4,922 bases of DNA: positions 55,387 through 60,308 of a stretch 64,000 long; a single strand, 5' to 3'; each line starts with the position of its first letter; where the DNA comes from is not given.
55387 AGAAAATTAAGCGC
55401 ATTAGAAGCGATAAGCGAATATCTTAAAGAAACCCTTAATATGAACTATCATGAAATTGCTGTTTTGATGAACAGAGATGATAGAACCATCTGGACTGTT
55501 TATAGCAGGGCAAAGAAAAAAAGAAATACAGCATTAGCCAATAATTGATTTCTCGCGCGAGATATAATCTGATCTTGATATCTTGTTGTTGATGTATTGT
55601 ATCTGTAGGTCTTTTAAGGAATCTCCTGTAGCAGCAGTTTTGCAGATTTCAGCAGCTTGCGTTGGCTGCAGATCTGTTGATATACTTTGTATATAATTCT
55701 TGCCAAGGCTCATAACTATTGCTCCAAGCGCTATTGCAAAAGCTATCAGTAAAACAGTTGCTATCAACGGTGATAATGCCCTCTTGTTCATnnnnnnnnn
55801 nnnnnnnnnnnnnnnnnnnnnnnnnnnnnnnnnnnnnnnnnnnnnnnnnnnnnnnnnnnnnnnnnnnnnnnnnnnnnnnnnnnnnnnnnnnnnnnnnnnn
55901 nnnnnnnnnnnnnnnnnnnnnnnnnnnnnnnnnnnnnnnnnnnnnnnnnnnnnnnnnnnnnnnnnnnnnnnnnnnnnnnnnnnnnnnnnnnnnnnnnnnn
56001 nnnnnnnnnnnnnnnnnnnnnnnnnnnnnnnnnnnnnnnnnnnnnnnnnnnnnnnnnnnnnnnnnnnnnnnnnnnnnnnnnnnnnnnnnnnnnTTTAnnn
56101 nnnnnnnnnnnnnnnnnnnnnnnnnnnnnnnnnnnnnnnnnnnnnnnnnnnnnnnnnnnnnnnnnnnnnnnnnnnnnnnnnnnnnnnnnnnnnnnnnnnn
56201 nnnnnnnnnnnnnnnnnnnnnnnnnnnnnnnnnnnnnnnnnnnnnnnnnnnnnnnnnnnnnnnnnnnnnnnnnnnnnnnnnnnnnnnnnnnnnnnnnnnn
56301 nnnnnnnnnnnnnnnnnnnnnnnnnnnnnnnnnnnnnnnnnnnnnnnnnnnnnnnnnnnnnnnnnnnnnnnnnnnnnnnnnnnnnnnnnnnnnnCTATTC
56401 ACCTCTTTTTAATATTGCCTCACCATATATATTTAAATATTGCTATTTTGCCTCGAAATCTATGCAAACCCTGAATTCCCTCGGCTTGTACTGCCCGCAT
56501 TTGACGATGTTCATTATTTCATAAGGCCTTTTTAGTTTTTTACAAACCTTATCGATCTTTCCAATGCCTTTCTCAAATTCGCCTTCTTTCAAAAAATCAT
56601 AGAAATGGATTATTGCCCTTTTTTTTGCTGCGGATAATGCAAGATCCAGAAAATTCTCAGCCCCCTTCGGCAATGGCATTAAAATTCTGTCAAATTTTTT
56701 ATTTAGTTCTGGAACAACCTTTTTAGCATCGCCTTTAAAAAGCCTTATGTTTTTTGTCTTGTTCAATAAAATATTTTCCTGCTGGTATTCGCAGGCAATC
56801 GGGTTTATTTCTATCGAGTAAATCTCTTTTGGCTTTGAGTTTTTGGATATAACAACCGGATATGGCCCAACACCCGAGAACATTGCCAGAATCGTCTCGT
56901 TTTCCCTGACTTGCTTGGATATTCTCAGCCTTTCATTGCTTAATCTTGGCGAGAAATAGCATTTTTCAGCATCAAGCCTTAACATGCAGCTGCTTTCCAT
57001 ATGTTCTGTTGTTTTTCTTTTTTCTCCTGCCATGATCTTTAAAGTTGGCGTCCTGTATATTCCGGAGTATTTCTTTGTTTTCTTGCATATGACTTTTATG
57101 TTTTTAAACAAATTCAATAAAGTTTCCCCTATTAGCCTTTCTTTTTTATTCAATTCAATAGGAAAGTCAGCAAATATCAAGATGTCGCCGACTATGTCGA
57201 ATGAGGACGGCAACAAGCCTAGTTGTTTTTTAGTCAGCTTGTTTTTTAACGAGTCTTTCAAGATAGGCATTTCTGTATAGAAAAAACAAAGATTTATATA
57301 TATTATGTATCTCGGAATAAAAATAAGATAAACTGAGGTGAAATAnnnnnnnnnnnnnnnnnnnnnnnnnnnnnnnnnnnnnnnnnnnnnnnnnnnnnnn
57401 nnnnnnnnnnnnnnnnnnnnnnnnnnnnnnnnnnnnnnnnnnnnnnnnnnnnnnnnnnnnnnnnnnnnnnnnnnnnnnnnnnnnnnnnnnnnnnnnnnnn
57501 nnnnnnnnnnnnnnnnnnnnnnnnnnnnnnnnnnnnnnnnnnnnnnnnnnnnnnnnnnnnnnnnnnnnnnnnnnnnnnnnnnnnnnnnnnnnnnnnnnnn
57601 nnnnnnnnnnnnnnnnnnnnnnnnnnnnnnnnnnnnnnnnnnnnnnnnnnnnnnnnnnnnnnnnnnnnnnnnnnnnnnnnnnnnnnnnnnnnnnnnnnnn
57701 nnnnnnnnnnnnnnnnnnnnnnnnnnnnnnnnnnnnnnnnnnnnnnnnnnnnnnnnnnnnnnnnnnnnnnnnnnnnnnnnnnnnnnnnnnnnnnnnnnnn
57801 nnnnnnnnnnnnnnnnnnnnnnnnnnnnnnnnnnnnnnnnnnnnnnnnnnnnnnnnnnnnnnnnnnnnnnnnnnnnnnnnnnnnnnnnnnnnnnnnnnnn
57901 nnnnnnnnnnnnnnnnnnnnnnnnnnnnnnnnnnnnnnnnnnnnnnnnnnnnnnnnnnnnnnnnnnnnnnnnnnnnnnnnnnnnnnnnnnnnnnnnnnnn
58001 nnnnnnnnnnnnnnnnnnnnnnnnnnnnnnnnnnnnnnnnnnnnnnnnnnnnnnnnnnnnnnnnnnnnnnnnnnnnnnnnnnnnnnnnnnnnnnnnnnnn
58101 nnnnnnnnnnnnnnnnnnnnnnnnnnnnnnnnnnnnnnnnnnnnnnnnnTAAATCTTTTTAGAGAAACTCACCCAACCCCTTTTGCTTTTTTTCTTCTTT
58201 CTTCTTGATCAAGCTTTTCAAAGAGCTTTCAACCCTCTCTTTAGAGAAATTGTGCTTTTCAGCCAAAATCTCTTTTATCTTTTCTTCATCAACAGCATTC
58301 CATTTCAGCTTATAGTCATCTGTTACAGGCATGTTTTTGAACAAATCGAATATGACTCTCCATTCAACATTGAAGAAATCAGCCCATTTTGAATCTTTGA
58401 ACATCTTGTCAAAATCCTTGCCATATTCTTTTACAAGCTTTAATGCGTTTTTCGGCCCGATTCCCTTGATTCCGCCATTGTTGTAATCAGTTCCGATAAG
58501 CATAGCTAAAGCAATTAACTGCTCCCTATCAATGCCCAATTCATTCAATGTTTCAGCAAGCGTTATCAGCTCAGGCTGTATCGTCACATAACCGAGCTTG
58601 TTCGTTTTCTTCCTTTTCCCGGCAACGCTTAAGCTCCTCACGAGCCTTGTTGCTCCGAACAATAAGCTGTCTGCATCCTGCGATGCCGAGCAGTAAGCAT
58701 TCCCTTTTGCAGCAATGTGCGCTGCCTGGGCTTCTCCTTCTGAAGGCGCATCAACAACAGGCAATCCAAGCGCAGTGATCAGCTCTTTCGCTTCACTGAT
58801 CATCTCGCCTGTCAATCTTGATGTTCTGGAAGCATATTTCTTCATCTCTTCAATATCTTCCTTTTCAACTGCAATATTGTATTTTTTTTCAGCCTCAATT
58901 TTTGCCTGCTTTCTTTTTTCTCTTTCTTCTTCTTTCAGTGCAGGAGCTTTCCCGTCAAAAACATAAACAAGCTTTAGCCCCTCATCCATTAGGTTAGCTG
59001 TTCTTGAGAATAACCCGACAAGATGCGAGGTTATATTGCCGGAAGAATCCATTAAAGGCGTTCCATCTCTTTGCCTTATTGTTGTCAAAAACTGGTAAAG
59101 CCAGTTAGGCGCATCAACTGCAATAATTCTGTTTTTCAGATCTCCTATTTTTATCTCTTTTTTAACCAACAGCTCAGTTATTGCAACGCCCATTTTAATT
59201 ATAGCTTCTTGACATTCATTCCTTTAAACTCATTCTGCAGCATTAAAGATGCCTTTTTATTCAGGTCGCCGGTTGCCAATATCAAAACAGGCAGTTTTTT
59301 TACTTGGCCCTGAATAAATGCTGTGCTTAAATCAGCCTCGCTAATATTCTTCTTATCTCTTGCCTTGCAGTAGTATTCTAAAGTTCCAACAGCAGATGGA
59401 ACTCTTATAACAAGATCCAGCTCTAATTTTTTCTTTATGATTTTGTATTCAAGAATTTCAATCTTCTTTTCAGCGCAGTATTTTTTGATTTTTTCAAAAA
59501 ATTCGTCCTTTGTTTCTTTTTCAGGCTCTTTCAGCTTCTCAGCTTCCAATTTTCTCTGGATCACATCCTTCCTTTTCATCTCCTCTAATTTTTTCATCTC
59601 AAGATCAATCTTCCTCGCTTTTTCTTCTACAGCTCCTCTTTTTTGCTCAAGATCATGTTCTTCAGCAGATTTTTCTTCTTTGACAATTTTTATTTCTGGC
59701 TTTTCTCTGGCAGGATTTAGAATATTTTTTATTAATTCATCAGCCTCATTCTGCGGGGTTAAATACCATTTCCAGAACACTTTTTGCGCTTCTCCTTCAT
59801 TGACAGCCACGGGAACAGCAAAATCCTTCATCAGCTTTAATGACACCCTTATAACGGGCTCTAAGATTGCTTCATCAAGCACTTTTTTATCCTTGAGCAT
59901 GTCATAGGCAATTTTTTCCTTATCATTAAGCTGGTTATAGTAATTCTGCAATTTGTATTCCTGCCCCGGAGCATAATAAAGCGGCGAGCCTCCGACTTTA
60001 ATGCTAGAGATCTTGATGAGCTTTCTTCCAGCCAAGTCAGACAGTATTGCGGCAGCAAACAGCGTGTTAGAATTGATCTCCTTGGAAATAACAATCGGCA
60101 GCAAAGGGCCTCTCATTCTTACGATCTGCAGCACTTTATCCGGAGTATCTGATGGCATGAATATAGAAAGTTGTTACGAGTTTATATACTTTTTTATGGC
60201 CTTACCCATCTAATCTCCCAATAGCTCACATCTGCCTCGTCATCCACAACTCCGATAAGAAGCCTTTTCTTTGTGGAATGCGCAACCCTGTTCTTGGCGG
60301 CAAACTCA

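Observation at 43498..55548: Paired paralogous sigma-70-region-4-like mini-HTH genes bracketing the giant adhesin locus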

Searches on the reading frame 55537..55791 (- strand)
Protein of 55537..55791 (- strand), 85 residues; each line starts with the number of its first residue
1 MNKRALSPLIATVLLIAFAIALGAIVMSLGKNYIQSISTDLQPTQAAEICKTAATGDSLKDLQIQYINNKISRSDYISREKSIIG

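Call 72: search_protein_families(library=pfam, proteins=[window:55537-55791:-], max_evalue=0.1)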
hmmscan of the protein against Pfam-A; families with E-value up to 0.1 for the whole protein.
window:55537-55791:- (85 aa): 1 family
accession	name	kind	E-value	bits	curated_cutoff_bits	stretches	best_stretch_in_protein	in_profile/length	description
PF22137.1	T6SS_Tle1-like_C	-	0.0068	16.3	34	1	4-59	252-306/353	T6SS, Phospholipase effector Tle1-like, C-terminal domain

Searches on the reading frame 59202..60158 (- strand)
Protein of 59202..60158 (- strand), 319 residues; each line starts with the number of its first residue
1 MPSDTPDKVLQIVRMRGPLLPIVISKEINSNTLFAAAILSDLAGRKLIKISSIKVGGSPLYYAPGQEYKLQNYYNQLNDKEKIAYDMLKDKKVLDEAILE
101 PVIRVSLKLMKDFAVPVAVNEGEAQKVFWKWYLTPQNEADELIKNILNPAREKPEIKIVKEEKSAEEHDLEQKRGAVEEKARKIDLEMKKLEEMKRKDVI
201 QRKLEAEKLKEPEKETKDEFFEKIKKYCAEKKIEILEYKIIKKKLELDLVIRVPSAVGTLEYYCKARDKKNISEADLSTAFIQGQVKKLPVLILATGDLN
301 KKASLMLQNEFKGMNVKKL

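Call 72: search_protein_families(library=pfam, proteins=[window:59202-60158:-], max_evalue=0.1)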
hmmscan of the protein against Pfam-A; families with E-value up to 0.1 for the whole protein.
window:59202-60158:- (319 aa): 1 family
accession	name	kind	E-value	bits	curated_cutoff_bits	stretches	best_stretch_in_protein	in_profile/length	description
PF21814.2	DUF6883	-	0.071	13.8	27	1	190-259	1-70/110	Domain of unknown function (DUF6883)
